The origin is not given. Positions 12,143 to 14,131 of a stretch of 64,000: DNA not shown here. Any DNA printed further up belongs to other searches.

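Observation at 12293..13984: Family-5 (DppA/OppA-type) substrate-binding protein with circularly permuted segment order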

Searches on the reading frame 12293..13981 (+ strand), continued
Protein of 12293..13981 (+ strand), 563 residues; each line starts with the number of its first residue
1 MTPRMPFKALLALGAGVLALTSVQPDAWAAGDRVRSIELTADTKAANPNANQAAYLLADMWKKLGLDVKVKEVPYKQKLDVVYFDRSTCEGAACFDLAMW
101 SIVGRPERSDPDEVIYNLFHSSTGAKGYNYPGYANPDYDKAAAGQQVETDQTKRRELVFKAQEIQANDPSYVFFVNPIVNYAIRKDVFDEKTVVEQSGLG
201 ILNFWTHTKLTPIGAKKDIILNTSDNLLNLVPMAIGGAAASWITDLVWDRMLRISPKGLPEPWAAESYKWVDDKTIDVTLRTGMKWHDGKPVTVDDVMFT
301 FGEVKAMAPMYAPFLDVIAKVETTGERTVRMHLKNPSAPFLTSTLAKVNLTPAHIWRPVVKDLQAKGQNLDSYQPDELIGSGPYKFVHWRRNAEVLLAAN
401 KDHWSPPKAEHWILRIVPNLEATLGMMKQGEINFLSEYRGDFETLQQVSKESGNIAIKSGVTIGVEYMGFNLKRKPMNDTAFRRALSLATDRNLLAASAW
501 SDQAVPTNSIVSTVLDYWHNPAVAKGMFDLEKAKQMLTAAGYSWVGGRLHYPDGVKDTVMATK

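Call 19: find_encoding_contigs(protein=P0016, flank=10000, max_places=2)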
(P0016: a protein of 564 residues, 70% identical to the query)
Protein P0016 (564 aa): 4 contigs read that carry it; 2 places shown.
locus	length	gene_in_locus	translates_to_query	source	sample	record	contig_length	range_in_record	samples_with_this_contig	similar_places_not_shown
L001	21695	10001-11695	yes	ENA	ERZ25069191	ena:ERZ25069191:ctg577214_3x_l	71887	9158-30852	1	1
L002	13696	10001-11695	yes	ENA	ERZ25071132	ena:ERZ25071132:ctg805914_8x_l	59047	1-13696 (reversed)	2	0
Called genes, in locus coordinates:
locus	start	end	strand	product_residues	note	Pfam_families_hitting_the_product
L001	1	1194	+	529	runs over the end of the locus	PF00496:SBP_bac_5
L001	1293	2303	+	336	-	PF19300:BPD_transp_1_N, PF00528:BPD_transp_1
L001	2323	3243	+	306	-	PF12911:OppC_N, PF00528:BPD_transp_1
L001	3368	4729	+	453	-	PF00496:SBP_bac_5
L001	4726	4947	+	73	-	-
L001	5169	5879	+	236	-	PF19300:BPD_transp_1_N, PF00528:BPD_transp_1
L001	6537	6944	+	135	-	PF00528:BPD_transp_1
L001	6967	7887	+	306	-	PF12911:OppC_N, PF00528:BPD_transp_1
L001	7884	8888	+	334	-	PF00005:ABC_tran, PF13304:AAA_21 (weak), PF08352:oligo_HPY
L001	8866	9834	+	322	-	PF00005:ABC_tran, PF02463:SMC_N (weak), PF13304:AAA_21 (weak), PF08352:oligo_HPY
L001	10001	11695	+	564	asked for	PF00496:SBP_bac_5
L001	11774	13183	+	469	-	PF01425:Amidase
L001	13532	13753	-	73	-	PF01402:RHH_1 (weak)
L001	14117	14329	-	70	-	-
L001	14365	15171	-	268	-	PF06707:DUF1194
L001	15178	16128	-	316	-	PF24827:AstE_AspA_cat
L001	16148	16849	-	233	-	PF03737:RraA-like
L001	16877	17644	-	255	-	PF00106:adh_short, PF08659:KR (weak), PF13561:adh_short_C2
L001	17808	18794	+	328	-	PF19300:BPD_transp_1_N (weak), PF00528:BPD_transp_1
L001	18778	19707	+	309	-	PF00528:BPD_transp_1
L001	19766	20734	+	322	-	PF00005:ABC_tran, PF13304:AAA_21 (weak), PF08352:oligo_HPY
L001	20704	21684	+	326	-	PF00005:ABC_tran, PF08352:oligo_HPY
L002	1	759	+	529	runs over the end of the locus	PF00496:SBP_bac_5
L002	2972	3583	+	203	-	PF00496:SBP_bac_5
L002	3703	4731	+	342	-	PF00496:SBP_bac_5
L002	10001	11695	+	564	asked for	PF00496:SBP_bac_5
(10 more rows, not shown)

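Call 20: find_encoding_contigs(protein=P0069, flank=10000, max_places=2)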
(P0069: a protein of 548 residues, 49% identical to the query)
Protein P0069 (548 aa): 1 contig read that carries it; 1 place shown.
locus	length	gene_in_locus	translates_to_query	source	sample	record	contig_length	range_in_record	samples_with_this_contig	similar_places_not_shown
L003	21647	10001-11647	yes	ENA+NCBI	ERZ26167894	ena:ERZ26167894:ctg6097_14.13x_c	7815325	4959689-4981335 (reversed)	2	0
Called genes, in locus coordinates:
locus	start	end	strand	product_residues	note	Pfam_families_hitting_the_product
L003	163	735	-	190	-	PF02357:NusG, PF00467:KOW (weak)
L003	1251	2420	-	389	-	PF13477:Glyco_trans_4_2, PF13439:Glyco_transf_4 (weak), PF13579:Glyco_trans_4_4, PF20706:GT4-conflict (weak), PF00534:Glycos_transf_1, PF13692:Glyco_trans_1_4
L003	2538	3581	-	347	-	PF01073:3Beta_HSD, PF01370:Epimerase, PF02719:Polysacc_synt_2, PF04321:RmlD_sub_bind, PF16363:GDP_Man_Dehyd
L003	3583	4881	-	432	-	PF03721:UDPG_MGDP_dh_N, PF00984:UDPG_MGDP_dh, PF03720:UDPG_MGDP_dh_C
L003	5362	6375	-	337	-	PF08240:ADH_N, PF00107:ADH_zinc_N, PF13602:ADH_zinc_N_2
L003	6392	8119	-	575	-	PF04389:Peptidase_M28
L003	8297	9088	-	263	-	PF01047:MarR, PF09339:HTH_IclR, PF12802:MarR_2 (weak), PF01614:IclR_C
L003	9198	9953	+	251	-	PF01177:Asp_Glu_race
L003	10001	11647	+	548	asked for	PF00496:SBP_bac_5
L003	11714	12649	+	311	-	PF19300:BPD_transp_1_N (weak), PF00528:BPD_transp_1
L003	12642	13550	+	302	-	PF12911:OppC_N (weak), PF00528:BPD_transp_1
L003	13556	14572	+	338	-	PF00005:ABC_tran, PF13304:AAA_21 (weak), PF08352:oligo_HPY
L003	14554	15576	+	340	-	PF00005:ABC_tran, PF08352:oligo_HPY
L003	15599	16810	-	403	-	PF01321:Creatinase_N, PF00557:Peptidase_M24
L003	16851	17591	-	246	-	PF17645:Amdase, PF01177:Asp_Glu_race (weak)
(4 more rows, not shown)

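Call 22: predict_structure(alignment_id=A1)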
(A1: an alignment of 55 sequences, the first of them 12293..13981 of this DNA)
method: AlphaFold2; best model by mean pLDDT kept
length: 563 residues; sequences in the alignment: 55
mean_pLDDT: 89.5   pTM: 0.87
mean pLDDT of the five models: 89.5, 88.8, 87.6, 87.5, 86.4
residues with pLDDT >= 90: 412; 70-90: 107; 50-70: 15; < 50: 29
segments of 3 or more residues with pLDDT < 50: 1-26, 561-563
pLDDT, mean of each block of 10 residues (from residue 1): 40 40 48 91 90 97 97 88 70 81 83 91 82 94 96 97 96 94 95 91 94 94 87 81 93 91 97 98 98 98 93 95 98 96 94 96 95 89 96 93 97 92 91 90 92 94 94 91 98 96 94 94 93 98 95 80 39
secondary structure, 60 per line:
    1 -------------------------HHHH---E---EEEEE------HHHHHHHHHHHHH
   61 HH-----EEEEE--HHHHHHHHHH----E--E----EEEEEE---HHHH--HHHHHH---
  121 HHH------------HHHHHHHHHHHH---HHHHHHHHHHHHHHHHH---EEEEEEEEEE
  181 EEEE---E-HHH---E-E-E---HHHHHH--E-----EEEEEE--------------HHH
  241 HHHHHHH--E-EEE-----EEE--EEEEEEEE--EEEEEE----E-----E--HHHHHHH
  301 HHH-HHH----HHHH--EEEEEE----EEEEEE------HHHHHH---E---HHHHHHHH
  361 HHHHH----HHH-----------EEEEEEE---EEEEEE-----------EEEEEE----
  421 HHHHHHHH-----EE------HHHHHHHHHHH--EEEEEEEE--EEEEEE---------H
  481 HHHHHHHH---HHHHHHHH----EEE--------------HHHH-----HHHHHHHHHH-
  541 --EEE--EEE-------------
elements in order: H26-29 E37-41 H48-62 E68-72 H75-84 E97-102 H106-109 H112-117 H136-147 H151-167 E171-184 H204-209 E218-223 H238-247 E252-254 E260-262 E265-272 E275-280 H294-303 H312-315 E318-323 E328-333 H340-345 H353-365 E384-390 E394-399 E411-416 H421-428 H442-452 E455-462 E465-470 H480-488 H492-499 E504-506 H521-524 H530-539 E543-545 E548-550

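Call 24: fold_search(model_id=the predicted structure, library=pdb)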
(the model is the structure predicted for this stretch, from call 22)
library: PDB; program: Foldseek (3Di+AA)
matches with E <= 10: 1089; with E <= 0.001: 167
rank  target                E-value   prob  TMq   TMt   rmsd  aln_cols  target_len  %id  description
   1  1xoc_A                8.4e-19  1.00  0.43  0.47   6.6       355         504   23  The structure of the oligopeptide-binding protein, AppA, from Bacillus subtilis in complex with a nonapeptide. (released 2005-01-25)
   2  4pfy_A                4.0e-17  1.00  0.43  0.44   6.6       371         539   23  Crystal structure of mannohexaose bound oligopeptide ABC transporter, periplasmic oligopeptide-binding protein (TM1223 (released 2014-09-17)
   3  4pfu_B                4.8e-17  1.00  0.41  0.42   6.7       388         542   22  Crystal structure of mannobiose bound oligopeptide ABC transporter, periplasmic oligopeptide-binding protein (TM1226)  (released 2014-09-17)
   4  4pft_B                1.1e-16  1.00  0.43  0.44   5.5       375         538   22  Crystal structure of mannobiose bound oligopeptide ABC transporter, periplasmic oligopeptide-binding protein (TM1223)  (released 2014-09-17)
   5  4pfu_A                1.1e-16  1.00  0.40  0.41   7.0       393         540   21  Crystal structure of mannobiose bound oligopeptide ABC transporter, periplasmic oligopeptide-binding protein (TM1226)  (released 2014-09-17)
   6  4pft_A                1.2e-16  1.00  0.43  0.44   5.2       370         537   22  Crystal structure of mannobiose bound oligopeptide ABC transporter, periplasmic oligopeptide-binding protein (TM1223)  (released 2014-09-17)
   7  1vr5_A                1.3e-16  1.00  0.45  0.47   5.4       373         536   22  Crystal structure of Oligopeptide ABC transporter, periplasmic oligopeptide-binding (TM1223) from THERMOTOGA MARITIMA  (released 2005-03-08)
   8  5yyb_A                1.4e-16  1.00  0.39  0.44   5.7       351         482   22  Crystal structure of Sialic acid Binding protein from Haemophilus ducreyi with Neu5Gc (released 2018-10-24)
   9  5za4                  1.8e-16  1.00  0.46  0.52   3.6       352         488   21  Crystal structure of Sialic acid Binding protein from Haemophilus ducreyi (released 2018-10-24)
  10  1dpe                  1.9e-16  1.00  0.46  0.51   4.5       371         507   18  DIPEPTIDE-BINDING PROTEIN (released 1996-08-17)
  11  5z99                  6.5e-16  1.00  0.39  0.44   5.9       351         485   22  Crystal structure of Sialic acid Binding protein from Haemophilus ducreyi with Neu5Ac (released 2018-10-24)
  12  4oeu_A                8.7e-16  1.00  0.44  0.49   4.7       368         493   22  Crystal structure of NikZ from Campylobacter jejuni in complex with Ni(L-His) (released 2014-10-01)
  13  1uqw_A                1.4e-15  1.00  0.42  0.49   8.8       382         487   18  Crystal structure of yliB protein from escherichia coi (released 2003-10-22)
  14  3tcf_A                1.6e-15  1.00  0.39  0.42   6.2       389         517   20  Crystal structure of E. coli OppA complexed with endogenous ligands (released 2011-10-12)
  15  3zs6_A                1.6e-15  1.00  0.37  0.41   8.6       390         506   16  The Structural characterization of Burkholderia pseudomallei OppA. (released 2012-07-04)
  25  5u4o                  6.8e-15  1.00  0.47  0.56   3.8       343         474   22  A 2.05A X-Ray Structureof A Bacterial Extracellular Solute-binding Protein, family 5 for Bacillus anthracis str. Ames (released 2017-03-08)
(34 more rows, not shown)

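Call 25: find_encoding_contigs(protein=P0021, flank=8000, max_places=2)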
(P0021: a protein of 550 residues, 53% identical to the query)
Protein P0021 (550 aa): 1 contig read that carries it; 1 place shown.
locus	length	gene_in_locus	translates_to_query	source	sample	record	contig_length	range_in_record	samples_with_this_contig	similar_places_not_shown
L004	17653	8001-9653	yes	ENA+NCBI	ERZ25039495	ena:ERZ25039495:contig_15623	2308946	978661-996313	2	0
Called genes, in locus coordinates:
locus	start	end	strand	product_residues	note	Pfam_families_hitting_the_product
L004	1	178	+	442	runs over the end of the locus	PF14522:Cytochrome_C7 (faint), PF00034:Cytochrom_C (weak), PF13442:Cytochrome_CBB3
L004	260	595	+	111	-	PF13442:Cytochrome_CBB3 (weak)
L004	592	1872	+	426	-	PF07992:Pyr_redox_2, PF21706:FCSD_central, PF09242:FCSD-flav_bind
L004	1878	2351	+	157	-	PF00034:Cytochrom_C (weak)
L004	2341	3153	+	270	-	PF11845:Tll0287-like (faint), PF09086:DUF1924 (faint), PF21342:SoxA-TsdA_cyt-c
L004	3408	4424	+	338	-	PF08240:ADH_N, PF00107:ADH_zinc_N, PF13602:ADH_zinc_N_2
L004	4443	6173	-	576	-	PF04389:Peptidase_M28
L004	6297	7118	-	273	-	PF01047:MarR, PF09339:HTH_IclR, PF12802:MarR_2 (weak), PF01614:IclR_C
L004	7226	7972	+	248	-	PF01177:Asp_Glu_race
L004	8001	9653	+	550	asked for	PF00496:SBP_bac_5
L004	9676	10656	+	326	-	PF19300:BPD_transp_1_N (weak), PF00528:BPD_transp_1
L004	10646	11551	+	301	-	PF12911:OppC_N (weak), PF00528:BPD_transp_1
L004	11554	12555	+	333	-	PF00005:ABC_tran, PF13304:AAA_21 (weak), PF08352:oligo_HPY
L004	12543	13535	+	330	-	PF00005:ABC_tran, PF08352:oligo_HPY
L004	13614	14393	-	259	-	-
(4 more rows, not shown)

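Call 27: search_protein_representatives(protein=window:12293-13981:+)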
Query: 563 residues. Proteins with E-value up to 0.001 (for the whole library): 35477; up to 1e-10: 11501; up to 1e-30: 301. The best 150 are listed.
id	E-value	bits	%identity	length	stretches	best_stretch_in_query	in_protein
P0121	2.5e-165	567.9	47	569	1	5-557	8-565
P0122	5.2e-116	405.1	38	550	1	22-557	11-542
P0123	2.9e-109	382.8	50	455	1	168-522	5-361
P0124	6.4e-109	381.7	44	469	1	18-420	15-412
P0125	1.0e-105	371.1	47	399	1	16-385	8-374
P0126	1.2e-87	311.5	52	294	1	27-301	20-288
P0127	1.8e-79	284.5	47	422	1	11-309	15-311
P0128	1.5e-78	281.4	33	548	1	11-552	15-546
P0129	3.1e-77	277.1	34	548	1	28-554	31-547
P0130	9.3e-77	275.5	31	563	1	30-552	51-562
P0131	2.1e-76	274.3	31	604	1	32-553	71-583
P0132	1.1e-75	272.0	34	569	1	25-554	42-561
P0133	7.2e-75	269.3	35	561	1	95-555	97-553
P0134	6.4e-74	266.1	34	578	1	34-552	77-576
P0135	7.6e-74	265.9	35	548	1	7-552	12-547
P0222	1.1e-53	199.4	32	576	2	229-545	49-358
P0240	1.5e-50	189.0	25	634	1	32-552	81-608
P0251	8.9e-49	183.1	33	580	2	242-547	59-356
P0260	1.2e-47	179.4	26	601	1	8-555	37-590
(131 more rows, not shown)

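Call 33: find_related_loci(query=A1, collection=genome_contigs, flank=8000)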
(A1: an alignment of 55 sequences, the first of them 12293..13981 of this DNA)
Query A1 (563 aa) in genome_contigs; peptide patterns used: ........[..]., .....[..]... (x = any residue, [..] = any of these).
599 stretches matched a pattern (row limit reached: there are more); 564 encode a relative of the query (tblastn E <= 1e-3); the best 80 are kept; 80 distinct loci.
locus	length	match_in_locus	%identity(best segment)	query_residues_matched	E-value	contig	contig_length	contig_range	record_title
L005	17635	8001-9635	50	11-557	0e+0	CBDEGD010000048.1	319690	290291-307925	MAG: Inquilinaceae bacterium isolate ba05334c-03e4-40a4-91cb-98892f3a731f genome assembly, contig: contig_48, whole geno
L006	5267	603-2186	50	27-559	0e+0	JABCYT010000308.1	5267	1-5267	MAG: Alphaproteobacteria bacterium isolate Inc-BW-H-2-M_MAG46 Ga0210384_10028228, whole genome shotgun sequence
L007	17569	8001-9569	50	32-559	4e-176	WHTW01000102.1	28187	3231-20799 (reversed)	MAG: Rhodospirillales bacterium isolate Dino_bin47 NODE_102_length_28187_cov_10.533805, whole genome shotgun sequence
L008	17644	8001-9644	47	4-559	7e-175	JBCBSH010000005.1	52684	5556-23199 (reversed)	MAG: Pseudomonadota bacterium isolate J06638_19 NODE_5_length_52684_cov_8.903378, whole genome shotgun sequence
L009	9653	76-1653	48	30-559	2e-170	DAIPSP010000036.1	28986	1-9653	MAG TPA_asm: Rhizobiaceae bacterium isolate CTOTU24483 NODE_998_length_28986_cov_8.404894, whole genome shotgun sequence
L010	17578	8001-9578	49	27-559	2e-170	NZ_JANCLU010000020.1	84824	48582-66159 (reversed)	Alsobacter ponti strain SYSU M60028 NODE_20_length_84824_cov_144.604399, whole genome shotgun sequence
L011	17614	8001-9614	49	11-557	3e-170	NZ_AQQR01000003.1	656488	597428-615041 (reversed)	Marinibacterium profundimaris strain 22II1-22F33 contig3, whole genome shotgun sequence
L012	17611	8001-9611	48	15-559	9e-170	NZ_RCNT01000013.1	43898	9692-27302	Rhodophyticola porphyridii strain MA-7-27 PoM0330_13, whole genome shotgun sequence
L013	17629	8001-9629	47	7-554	2e-168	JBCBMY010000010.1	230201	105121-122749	MAG: Pseudomonadota bacterium isolate J06630_6 k141_68561_length_230201_cov_38.7718, whole genome shotgun sequence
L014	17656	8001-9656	46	1-559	5e-166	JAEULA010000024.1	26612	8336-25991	MAG: Alphaproteobacteria bacterium isolate new MAG-109 k141_2158435, whole genome shotgun sequence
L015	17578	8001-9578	48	30-559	1e-165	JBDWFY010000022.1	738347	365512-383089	MAG: Stappiaceae bacterium isolate CI.58.F.C2_411_50 CI_58_F_C2_411_50_000000000022, whole genome shotgun sequence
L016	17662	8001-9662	46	5-557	1e-164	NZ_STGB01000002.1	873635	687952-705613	Roseomonas sp. AR75 AR75_ctg0002, whole genome shotgun sequence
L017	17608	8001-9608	47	23-558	1e-161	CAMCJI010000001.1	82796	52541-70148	MAG: Asaia bogorensis isolate MiE-16apr19-213 genome assembly, contig: MiE-16apr19-C361, whole genome shotgun sequence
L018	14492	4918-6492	46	33-559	5e-158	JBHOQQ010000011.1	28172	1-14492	MAG: Thermomicrobiales bacterium isolate A0_21 coassembly_Ak141_412765, whole genome shotgun sequence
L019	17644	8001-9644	45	7-558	2e-156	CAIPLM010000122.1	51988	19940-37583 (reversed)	MAG: uncultured Rhodospirillales bacterium isolate Umea1p3_bin-407 genome assembly, contig: bin-407:122/392, whole genom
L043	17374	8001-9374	28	56-556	1e-28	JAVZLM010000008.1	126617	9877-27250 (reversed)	MAG: Candidatus Bathyarchaeia archaeon isolate DRTY-6_201907_bins_54 DRTY-6_201907_bins_54_scaffold_8, whole genome shot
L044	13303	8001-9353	28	26-542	1e-28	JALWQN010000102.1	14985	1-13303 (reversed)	MAG: Desulfurococcales archaeon isolate M2_metabat1_scaf2bin.068 M2_NODE_4655_length_14985_cov_2.891574, whole genome sh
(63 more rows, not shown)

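Call 49: list_cluster_members(proteins=[P0222, P0251, P0130, P0240, P0128, P0122, P0260, P0135, P0094, P0002])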
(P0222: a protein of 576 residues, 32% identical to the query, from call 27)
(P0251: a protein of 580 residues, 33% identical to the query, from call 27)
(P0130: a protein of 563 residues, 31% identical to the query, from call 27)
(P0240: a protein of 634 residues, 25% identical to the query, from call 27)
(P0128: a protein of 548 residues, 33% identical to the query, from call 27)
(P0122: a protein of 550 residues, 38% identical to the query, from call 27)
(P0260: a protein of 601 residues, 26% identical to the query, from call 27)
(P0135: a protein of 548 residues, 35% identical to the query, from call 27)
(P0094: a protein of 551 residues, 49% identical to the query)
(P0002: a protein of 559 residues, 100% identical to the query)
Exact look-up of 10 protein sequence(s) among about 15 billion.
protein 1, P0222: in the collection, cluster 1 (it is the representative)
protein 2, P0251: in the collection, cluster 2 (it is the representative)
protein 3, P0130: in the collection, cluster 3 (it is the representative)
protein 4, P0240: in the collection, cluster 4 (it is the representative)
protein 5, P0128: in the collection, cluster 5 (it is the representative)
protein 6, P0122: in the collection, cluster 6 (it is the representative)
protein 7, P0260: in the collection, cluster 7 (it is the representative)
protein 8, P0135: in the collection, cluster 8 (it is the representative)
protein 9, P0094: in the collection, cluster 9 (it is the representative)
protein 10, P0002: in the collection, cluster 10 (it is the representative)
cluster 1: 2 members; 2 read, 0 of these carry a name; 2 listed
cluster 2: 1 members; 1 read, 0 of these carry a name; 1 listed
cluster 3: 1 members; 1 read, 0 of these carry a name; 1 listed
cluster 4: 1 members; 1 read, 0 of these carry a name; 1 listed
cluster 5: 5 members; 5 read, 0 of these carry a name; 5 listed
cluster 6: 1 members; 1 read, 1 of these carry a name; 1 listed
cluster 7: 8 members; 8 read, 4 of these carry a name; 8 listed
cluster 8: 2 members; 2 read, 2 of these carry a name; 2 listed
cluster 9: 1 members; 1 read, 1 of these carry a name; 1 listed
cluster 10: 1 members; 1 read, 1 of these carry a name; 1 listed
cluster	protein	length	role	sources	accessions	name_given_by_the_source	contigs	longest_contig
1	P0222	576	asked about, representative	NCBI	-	-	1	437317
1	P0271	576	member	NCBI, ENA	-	-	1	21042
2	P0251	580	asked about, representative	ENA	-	-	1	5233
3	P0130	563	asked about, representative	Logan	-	-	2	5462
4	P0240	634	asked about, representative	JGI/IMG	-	-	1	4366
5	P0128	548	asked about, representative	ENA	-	-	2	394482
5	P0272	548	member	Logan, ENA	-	-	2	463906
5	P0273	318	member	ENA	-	-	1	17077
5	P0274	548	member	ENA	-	-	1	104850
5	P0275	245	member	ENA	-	-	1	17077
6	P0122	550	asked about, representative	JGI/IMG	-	peptide/nickel transport system substrate-binding protein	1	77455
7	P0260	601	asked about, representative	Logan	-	-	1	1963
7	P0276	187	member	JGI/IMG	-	peptide/nickel transport system substrate-binding protein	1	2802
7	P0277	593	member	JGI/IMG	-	peptide/nickel transport system substrate-binding protein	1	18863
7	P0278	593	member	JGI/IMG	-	peptide/nickel transport system substrate-binding protein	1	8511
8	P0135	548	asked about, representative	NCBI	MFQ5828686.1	MAG: ABC transporter substrate-binding protein [Candidatus Methylomirabilia bacterium]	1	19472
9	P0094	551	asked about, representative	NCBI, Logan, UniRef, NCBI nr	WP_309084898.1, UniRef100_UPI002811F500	ABC transporter substrate-binding protein [Chelativorans sp.] | ABC transporter substrate-binding protein n=1 Tax=Chelativorans sp. TaxID=2203393 ...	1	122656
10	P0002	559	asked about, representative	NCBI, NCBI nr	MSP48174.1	MAG: twin-arginine translocation pathway signal protein [Alphaproteobacteria bacterium] | twin-arginine translocation pathway signal protein [Alphaproteobacteria bacterium]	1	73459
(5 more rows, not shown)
